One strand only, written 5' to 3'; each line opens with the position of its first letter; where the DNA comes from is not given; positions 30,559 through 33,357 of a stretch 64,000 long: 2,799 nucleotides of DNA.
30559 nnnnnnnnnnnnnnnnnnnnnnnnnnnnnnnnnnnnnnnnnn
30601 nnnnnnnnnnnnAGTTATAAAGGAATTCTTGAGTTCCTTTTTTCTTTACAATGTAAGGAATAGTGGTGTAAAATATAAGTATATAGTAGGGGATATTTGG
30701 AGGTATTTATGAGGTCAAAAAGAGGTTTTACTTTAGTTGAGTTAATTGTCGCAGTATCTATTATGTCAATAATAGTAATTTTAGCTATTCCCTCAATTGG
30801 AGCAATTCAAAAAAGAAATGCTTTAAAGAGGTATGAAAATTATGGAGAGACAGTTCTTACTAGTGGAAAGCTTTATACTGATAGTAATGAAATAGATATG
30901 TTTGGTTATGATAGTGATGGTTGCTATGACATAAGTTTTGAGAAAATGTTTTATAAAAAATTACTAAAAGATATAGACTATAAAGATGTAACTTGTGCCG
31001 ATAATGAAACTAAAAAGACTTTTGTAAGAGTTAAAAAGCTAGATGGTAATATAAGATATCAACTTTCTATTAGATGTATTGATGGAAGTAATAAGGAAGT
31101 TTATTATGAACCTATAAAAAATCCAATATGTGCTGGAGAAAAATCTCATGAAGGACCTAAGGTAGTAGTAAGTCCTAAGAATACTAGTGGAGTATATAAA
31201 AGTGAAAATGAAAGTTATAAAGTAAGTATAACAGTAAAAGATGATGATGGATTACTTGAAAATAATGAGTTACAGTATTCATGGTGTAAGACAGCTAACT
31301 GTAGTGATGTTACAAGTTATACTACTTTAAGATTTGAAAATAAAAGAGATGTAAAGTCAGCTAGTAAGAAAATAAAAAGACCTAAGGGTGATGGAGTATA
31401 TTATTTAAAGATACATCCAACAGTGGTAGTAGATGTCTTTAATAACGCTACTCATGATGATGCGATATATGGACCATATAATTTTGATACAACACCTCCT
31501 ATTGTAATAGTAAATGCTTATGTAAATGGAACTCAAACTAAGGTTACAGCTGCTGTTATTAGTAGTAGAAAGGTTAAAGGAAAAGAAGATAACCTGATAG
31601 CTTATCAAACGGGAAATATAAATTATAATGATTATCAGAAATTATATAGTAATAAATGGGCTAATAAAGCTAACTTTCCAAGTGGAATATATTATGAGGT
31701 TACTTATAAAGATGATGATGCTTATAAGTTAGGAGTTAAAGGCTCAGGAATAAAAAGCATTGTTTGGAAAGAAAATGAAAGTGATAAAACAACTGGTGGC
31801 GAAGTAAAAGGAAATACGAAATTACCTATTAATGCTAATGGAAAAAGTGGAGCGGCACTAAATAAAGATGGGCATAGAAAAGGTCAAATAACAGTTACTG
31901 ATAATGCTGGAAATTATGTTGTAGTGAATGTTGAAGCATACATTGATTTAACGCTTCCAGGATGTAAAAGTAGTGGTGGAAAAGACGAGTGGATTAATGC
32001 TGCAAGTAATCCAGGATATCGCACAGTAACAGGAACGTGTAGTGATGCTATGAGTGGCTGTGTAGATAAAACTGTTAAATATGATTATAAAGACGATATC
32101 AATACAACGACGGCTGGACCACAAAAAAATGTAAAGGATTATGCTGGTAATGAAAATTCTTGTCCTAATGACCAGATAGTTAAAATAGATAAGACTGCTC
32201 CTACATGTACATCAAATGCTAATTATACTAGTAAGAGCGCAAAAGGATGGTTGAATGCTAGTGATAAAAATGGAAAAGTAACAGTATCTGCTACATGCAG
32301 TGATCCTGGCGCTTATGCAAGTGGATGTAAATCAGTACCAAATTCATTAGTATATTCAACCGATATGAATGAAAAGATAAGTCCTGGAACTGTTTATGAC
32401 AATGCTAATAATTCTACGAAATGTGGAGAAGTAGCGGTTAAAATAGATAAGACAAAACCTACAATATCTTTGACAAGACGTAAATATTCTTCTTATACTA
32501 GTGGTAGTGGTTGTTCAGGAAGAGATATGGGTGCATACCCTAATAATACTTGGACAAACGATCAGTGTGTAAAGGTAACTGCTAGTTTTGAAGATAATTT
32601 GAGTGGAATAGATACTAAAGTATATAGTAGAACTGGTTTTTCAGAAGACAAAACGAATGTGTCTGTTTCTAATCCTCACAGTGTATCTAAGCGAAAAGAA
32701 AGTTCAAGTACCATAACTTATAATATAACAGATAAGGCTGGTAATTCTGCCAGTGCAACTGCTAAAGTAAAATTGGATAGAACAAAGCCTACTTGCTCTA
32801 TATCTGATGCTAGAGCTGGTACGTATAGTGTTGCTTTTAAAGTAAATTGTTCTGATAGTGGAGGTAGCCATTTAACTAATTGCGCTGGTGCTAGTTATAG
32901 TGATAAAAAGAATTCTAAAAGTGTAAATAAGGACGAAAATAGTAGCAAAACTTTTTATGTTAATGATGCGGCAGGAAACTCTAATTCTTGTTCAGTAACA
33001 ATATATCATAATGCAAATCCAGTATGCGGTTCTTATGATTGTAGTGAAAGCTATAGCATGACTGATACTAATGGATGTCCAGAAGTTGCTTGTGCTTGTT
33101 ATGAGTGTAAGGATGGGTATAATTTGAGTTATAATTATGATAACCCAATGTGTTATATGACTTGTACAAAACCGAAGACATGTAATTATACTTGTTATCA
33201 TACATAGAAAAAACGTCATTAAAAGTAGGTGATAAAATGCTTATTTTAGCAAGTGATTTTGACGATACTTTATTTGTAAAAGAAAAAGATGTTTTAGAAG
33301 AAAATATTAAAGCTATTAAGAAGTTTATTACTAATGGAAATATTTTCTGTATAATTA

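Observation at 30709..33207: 836-aa type IV pilin-like protein with repeat domains and a 14-Cys tail, no pilus genes nearby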

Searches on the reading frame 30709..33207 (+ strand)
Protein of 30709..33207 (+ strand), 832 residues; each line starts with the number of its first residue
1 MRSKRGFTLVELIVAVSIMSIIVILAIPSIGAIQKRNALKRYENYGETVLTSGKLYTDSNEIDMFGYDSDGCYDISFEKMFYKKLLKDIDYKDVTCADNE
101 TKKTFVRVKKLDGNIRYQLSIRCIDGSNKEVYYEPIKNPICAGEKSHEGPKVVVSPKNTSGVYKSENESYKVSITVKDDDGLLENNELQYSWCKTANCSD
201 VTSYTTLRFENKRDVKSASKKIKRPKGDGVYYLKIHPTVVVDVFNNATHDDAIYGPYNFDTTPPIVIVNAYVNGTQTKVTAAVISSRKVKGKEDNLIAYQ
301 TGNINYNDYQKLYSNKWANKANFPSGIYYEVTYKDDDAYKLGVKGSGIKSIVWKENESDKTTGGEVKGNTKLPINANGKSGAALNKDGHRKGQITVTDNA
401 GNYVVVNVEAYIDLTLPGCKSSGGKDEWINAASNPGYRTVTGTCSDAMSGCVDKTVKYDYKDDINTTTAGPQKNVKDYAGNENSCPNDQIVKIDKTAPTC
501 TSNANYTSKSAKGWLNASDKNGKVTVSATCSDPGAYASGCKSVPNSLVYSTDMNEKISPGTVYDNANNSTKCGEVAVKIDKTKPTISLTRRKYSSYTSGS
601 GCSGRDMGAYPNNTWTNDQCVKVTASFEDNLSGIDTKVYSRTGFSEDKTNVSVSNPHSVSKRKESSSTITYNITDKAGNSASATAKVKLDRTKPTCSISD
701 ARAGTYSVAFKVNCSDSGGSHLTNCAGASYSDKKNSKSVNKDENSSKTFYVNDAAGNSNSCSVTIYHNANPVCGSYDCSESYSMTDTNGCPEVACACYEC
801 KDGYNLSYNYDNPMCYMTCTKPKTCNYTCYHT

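Call 4: search_protein_families(library=pfam, proteins=[window:30709-33207:+], max_evalue=1)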
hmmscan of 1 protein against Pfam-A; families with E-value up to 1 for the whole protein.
window:30709-33207:+ (832 aa): 6 families
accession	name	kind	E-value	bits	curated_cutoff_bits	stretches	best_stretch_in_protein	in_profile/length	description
PF07963.17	N_methyl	-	3.5e-07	30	21.2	1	1-26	1-26/27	Prokaryotic N-terminal methylation motif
PF09134.16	Invasin_D3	-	0.0083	17.1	33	1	654-711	9-68/98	Invasin, domain 3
PF00632.30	HECT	-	0.035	14.2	23.9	1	73-114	57-100/306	HECT-domain (ubiquitin-transferase)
PF02494.22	HYR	-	0.071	13.9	21.7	1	647-688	39-80/81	HYR domain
PF04234.18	CopC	-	0.14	13.6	23.3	0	670-717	34-81/92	CopC domain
PF12245.14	Big_3_2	-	0.19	12.4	23.3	0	635-690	58-121/122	Bacterial Ig-like domain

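Call 5: search_protein_families(library=ncbifam, proteins=[window:30709-33207:+], max_evalue=1)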
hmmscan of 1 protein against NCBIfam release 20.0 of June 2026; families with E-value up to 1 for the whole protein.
window:30709-33207:+ (832 aa): 15 families
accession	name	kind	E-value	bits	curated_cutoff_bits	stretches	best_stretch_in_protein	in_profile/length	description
NF041013.1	T4P_ComGE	equivalog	3.8e-07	30.1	49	1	3-40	2-39/83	competence type IV pilus minor pilin ComGE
TIGR02532.1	IV_pilin_GFxxxE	domain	7.8e-06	25.5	16.3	1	4-27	1-24/24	prepilin-type N-terminal cleavage/methylation domain-containing protein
NF007862.0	PRK10574.1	equivalog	0.00013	22.1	138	1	1-39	1-39/145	prepilin peptidase-dependent pilin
NF040999.1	pilin_ComGC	equivalog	0.00026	21.1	75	1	5-34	2-31/84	competence type IV pilus major pilin ComGC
NF047446.1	barrel_OmpL47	domain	0.00051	20.5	40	1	616-687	2-66/68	OmpL47-type beta-barrel domain-containing protein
NF041002.1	pilin_ComGF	equivalog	0.0018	18.5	80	1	5-47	2-44/139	competence type IV pilus minor pilin ComGF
NF041775.1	typeIV_PilA_Myxo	equivalog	0.0032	17.5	400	1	4-37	10-43/214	type IV pilin protein PilA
TIGR01707.1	gspI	equivalog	0.0034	17.8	44.35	1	6-40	1-33/101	type II secretion system minor pseudopilin GspI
NF007848.0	PRK10557.1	equivalog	0.0085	15.4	120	1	3-68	9-73/192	prepilin peptidase-dependent protein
TIGR02599.1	TIGR02599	subfamily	0.0092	15.2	256.5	1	6-35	1-30/361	Verru_Chthon cassette protein C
TIGR02596.1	TIGR02596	subfamily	0.01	15.9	70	1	7-41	1-35/196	Verru_Chthon cassette protein D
NF007800.0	PRK10506.1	equivalog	0.012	15.5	158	1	1-40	5-44/163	prepilin peptidase-dependent protein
TIGR01708.2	typeII_sec_gspH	equivalog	0.015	15.3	80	1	5-40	2-38/169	type II secretion system minor pseudopilin GspH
TIGR01710.1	typeII_sec_gspG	equivalog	0.043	13.8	88.85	1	5-37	1-33/134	type II secretion system major pseudopilin GspG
NF040982.1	ComGD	equivalog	0.044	14.2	70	1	4-34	1-31/139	competence type IV pilus minor pilin ComGD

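Call 7: find_homologous_proteins(query=window:30709-33207:+, max_evalue=0.001)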
Query window:30709-33207:+ (832 aa): 305 proteins with E <= 0.001 among 7904 candidates; the best 120 are listed.
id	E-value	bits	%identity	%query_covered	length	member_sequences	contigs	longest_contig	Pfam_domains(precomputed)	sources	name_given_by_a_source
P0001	0.0e+0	1886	100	100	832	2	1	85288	PF07963.18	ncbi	-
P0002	4.1e-140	487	48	70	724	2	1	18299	PF07963.18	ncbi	-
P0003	2.2e-138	481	47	70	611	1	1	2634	PF07963.18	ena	-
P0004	1.1e-127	445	45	59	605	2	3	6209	PF07963.18,PF12245.15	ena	-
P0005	3.2e-127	444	61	36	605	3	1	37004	PF07963.18,PF24893.1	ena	-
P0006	9.4e-123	429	50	52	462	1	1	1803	PF07963.18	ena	-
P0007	1.5e-119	419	60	35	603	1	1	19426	PF07963.18,PF24893.1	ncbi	-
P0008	6.9e-105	370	34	47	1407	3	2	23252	PF07963.18,PF14430.12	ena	-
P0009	8.5e-105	370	44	23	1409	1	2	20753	PF07963.18,PF14430.12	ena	-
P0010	1.0e-96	343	50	31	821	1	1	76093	PF07963.18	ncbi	-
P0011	5.6e-92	327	34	84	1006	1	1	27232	PF07963.18,PF19077.7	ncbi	-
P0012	1.3e-86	310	36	60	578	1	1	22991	PF07963.18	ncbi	-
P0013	2.0e-86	309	33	97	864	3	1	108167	PF07963.18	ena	-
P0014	7.5e-85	304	35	47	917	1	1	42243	PF07963.18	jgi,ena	jgi:prepilin-type N-terminal cleavage/methylation domain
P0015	8.9e-84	300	34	97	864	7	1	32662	PF07963.18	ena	-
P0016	6.5e-81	291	32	97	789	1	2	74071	PF07963.18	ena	-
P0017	1.2e-76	277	36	31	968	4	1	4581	PF07963.18,PF13750.13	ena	-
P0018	2.0e-75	273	35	74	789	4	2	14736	PF07963.18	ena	-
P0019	1.5e-74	270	34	45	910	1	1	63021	PF07963.18,PF12245.15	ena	-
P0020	8.8e-74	267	50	32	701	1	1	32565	PF07963.18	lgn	-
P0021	3.6e-72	262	35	83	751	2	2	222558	PF07963.18,PF13750.13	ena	-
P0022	1.8e-70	256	34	50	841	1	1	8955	PF07963.18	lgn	-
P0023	5.6e-70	255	32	50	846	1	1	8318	PF07963.18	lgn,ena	-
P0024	8.6e-69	251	35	33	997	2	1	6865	PF07963.18,PF24893.1,PF19030.7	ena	-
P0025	1.7e-65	240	34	77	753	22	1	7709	PF07963.18,PF13750.13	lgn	-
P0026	1.9e-64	236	35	50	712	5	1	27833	PF07963.18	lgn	-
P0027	3.8e-64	235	33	48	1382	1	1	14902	PF07963.18,PF13750.13,PF12245.15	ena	-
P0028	3.4e-63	232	32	70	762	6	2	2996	PF07963.18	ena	-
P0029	5.7e-63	232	34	60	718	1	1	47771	PF07963.18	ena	-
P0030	7.4e-63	231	39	28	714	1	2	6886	PF07963.18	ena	-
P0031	8.4e-62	228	32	70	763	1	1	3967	PF07963.18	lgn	-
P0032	8.9e-61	224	40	28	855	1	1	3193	PF00090.26,PF07963.18,PF19028.7,PF19030.7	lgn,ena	-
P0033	6.4e-60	221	34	54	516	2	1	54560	PF07963.18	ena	-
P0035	2.6e-57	213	39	33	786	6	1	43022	PF07963.18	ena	-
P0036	1.7e-56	210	33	48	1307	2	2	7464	PF07963.18,PF12245.15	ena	-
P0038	4.2e-56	209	36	44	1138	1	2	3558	PF07963.18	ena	-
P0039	1.7e-55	207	32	60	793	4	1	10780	PF07963.18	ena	-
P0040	2.7e-55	206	38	46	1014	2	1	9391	PF07963.18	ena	-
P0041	2.0e-54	203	31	71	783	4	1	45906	PF07963.18,PF13750.13,PF12245.15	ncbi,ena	-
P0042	5.4e-54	202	39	32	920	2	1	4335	PF07963.18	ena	-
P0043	1.0e-52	198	34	45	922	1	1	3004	PF07963.18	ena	-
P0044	5.8e-52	195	34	44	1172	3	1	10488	PF07963.18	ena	-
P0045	1.2e-51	194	39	32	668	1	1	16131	PF07963.18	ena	-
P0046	3.7e-49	186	34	52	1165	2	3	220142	PF07963.18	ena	-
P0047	1.1e-48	184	35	41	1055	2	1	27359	PF07963.18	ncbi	-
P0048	1.2e-48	184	33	48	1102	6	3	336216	PF07963.18,PF13750.13,PF22021.3,PF24893.1,PF12245.15,PF19077.7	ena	-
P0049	7.8e-48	181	34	45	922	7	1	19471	PF07963.18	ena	-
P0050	8.0e-48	181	35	37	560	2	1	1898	PF07963.18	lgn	-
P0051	1.5e-47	180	34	47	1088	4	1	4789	PF07963.18,PF12245.15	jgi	-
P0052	3.6e-47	179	41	24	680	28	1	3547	PF07963.18,PF13750.13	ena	-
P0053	9.4e-46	175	38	33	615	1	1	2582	PF00090.26,PF07963.18,PF19028.7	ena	-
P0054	1.5e-45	174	35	44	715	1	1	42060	PF07963.18,PF12245.15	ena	-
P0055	6.2e-45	172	38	31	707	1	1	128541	PF07963.18,PF19028.7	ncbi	-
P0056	7.2e-45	172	37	32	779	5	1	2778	PF00090.26,PF07963.18,PF19028.7,PF19035.7,PF19030.7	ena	-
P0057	1.7e-44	170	36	40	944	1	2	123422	PF07963.18,PF13750.13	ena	-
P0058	7.4e-43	165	36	32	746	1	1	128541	PF00090.26,PF07963.18,PF19028.7,PF19035.7,PF19030.7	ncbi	-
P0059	1.4e-42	164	38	32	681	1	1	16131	PF07963.18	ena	-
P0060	1.7e-42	164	37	32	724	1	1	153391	PF00090.26,PF07963.18,PF19028.7,PF19035.7,PF19030.7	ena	-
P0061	3.4e-42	163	38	33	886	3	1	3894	PF00090.26,PF07963.18,PF19028.7,PF19035.7,PF19030.7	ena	-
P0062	3.5e-42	163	37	32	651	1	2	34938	PF07963.18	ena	-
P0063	3.5e-42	163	39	32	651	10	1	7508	PF07963.18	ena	-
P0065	5.5e-42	162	36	33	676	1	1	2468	PF07963.18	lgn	-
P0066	2.0e-41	160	35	32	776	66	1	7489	PF00090.26,PF07963.18,PF19028.7,PF19035.7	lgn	-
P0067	3.1e-41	160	35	32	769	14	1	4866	PF00090.26,PF07963.18,PF19028.7,PF19035.7,PF19030.7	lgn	-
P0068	4.4e-41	159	38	31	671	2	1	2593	PF00090.26,PF07963.18,PF19028.7,PF19030.7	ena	-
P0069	8.9e-41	158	39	32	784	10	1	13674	PF07963.18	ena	-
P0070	1.1e-40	158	37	33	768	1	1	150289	PF00090.26,PF07963.18,PF19028.7,PF19035.7,PF19030.7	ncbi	-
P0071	1.1e-40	158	39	31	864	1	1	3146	PF07963.18,PF19028.7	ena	-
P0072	1.3e-40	158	38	32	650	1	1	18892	PF07963.18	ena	-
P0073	1.8e-40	157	37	31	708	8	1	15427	PF07963.18,PF19028.7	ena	-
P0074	3.5e-40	156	35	44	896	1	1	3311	PF07963.18,PF12245.15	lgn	-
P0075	6.3e-40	155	35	33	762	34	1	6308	PF00090.26,PF07963.18,PF19028.7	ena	-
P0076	1.1e-39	154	35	34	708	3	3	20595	PF07963.18,PF24893.1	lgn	-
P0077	4.1e-39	153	35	41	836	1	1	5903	PF07963.18,PF12245.15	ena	-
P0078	4.4e-39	152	35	41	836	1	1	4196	PF07963.18,PF12245.15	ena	-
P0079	4.8e-39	152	30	60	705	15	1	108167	PF07963.18,PF24893.1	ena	-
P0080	4.8e-39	152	33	49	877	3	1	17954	PF07963.18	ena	-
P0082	9.3e-39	151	36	32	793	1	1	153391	PF07963.18,PF19030.7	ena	-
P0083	1.4e-38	151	36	33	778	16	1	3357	PF00090.26,PF07963.18,PF19028.7,PF19035.7,PF19030.7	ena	-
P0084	2.3e-38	150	32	48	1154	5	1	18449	PF07963.18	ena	-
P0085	4.6e-38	149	38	31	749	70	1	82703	PF07963.18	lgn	-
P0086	6.8e-38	149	36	30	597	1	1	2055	PF07963.18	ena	-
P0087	7.3e-38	148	35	32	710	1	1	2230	PF07963.18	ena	-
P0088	9.0e-38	148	37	33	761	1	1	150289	PF00090.26,PF07963.18,PF19028.7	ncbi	-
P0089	1.3e-37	148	42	24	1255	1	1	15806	PF07963.18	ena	-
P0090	7.9e-37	145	30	47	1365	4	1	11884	PF07963.18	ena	-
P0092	1.4e-36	144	34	43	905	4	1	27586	PF07963.18,PF12810.14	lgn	-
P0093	2.2e-36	144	34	14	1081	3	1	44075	PF07963.18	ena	-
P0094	2.8e-36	143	35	32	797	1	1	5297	PF00090.26,PF07963.18,PF19028.7,PF19035.7,PF19030.7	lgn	-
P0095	3.8e-36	143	37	31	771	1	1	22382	PF07963.18,PF19028.7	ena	-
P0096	4.7e-36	142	37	32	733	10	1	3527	PF07963.18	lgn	-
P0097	6.2e-36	142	33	59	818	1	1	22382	PF07963.18,PF19028.7,PF19030.7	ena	-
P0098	3.1e-35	140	35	32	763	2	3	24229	PF07963.18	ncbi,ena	-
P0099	4.9e-35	139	37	29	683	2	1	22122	PF07963.18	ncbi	-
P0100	1.0e-34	138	35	32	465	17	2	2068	PF07963.18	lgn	-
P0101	1.8e-34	137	28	69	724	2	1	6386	PF07963.18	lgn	-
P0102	6.0e-34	136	32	47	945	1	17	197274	PF07963.18,PF13750.13,PF24893.1,PF12245.15,PF19077.7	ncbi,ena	-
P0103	1.9e-33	134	30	29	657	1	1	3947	PF07963.18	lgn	-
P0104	2.4e-33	133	37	33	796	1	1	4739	PF07963.18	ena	-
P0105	3.4e-33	133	32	47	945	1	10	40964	PF07963.18,PF13750.13,PF24893.1,PF12245.15,PF19077.7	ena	-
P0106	9.6e-33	132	28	49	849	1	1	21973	PF07963.18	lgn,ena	-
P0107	1.0e-32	131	31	49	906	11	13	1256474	PF07963.18,PF24893.1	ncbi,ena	-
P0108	2.5e-32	130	33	38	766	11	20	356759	PF21722.5,PF07963.18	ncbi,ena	-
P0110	3.0e-32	130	47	21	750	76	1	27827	PF07963.18,PF12810.14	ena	-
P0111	3.2e-32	130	32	46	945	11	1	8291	PF07963.18,PF12245.15,PF19077.7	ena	-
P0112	3.7e-32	130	30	38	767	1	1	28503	PF07963.18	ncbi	-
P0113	5.8e-32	129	29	43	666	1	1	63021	PF07963.18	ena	-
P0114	7.1e-32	129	31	41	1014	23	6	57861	PF07963.18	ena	-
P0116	8.1e-31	125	36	36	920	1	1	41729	PF07963.18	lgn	-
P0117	9.9e-31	125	33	38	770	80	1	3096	PF07963.18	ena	-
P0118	1.3e-30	125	31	38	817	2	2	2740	PF07963.18,PF19028.7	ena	-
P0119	3.9e-30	123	31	26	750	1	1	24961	PF07963.18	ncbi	-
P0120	1.0e-29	122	31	48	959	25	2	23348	PF07963.18,PF24893.1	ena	-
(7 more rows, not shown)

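Call 9: find_encoding_contigs(protein=P0001, flank=10000, max_places=4)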
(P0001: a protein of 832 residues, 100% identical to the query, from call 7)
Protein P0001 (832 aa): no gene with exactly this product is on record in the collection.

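Call 14: find_encoding_contigs(protein=P0107, flank=10000, max_places=2)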
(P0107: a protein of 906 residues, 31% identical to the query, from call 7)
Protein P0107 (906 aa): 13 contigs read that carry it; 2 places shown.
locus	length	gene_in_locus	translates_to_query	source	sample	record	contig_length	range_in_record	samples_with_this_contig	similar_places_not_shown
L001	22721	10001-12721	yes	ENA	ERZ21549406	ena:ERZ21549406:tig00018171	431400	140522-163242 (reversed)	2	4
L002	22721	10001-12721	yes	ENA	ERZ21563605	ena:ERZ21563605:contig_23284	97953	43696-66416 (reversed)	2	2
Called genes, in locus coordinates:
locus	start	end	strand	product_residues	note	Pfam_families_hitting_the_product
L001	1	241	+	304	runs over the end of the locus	PF01565:FAD_binding_4, PF02873:MurB_C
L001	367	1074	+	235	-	PF08478:POTRA_1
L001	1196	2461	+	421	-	PF06723:MreB_Mbl (faint), PF02491:SHS2_FTSA, PF11104:PilM_2, PF06277:EutA (weak), PF14450:FtsA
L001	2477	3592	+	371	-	PF00091:Tubulin, PF12327:FtsZ_C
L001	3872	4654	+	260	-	PF03419:Peptidase_U4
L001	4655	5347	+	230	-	PF04542:Sigma70_r2, PF04545:Sigma70_r4, PF01381:HTH_3 (weak)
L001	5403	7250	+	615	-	PF13231:PMT_2, PF02366:PMT, PF16192:PMT_4TMC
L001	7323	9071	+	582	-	PF07963:N_methyl (faint)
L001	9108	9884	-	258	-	PF04542:Sigma70_r2, PF04539:Sigma70_r3 (weak), PF08281:Sigma70_r4_2 (faint), PF12802:MarR_2 (faint), PF04545:Sigma70_r4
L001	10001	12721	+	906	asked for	PF07963:N_methyl (weak), PF24893:DUF7743 (faint)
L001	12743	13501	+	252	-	-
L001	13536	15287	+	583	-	PF07963:N_methyl (weak)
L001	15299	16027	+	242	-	-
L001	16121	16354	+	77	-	PF05239:PRC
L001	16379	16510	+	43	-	-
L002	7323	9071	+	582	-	PF07963:N_methyl (faint)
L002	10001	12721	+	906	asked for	PF07963:N_methyl (weak), PF24893:DUF7743 (faint)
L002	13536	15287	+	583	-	PF07963:N_methyl (weak)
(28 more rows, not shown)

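Call 15: find_encoding_contigs(protein=P0010, flank=10000, max_places=2)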
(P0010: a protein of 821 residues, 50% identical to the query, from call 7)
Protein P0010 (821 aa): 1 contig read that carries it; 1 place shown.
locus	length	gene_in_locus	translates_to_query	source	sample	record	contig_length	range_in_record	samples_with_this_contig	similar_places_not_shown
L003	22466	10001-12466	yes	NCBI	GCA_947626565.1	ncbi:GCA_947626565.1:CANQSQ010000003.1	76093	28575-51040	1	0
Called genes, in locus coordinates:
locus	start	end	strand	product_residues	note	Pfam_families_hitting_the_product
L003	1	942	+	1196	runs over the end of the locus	PF20693:YobI-ATPase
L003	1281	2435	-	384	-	PF00106:adh_short, PF01370:Epimerase (weak), PF00106:adh_short (weak), PF13561:adh_short_C2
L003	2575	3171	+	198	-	PF04011:LemA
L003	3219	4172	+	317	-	-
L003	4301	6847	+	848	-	PF01624:MutS_I, PF05188:MutS_II, PF05192:MutS_III, PF05190:MutS_IV, PF00488:MutS_V, PF27441:MutS_C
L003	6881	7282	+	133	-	PF01029:NusB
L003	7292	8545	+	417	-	PF13742:tRNA_anti_2, PF01336:tRNA_anti-codon, PF02601:Exonuc_VII_L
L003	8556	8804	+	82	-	PF02609:Exonuc_VII_S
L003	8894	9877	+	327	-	PF13180:PDZ_2 (weak), PF17820:PDZ_6 (weak), PF05580:Peptidase_S55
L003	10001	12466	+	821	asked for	PF07963:N_methyl (weak)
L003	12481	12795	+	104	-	-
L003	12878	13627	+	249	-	PF03419:Peptidase_U4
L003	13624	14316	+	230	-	PF04542:Sigma70_r2, PF04545:Sigma70_r4, PF01381:HTH_3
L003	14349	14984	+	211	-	PF00265:TK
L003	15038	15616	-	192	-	PF01205:Impact_N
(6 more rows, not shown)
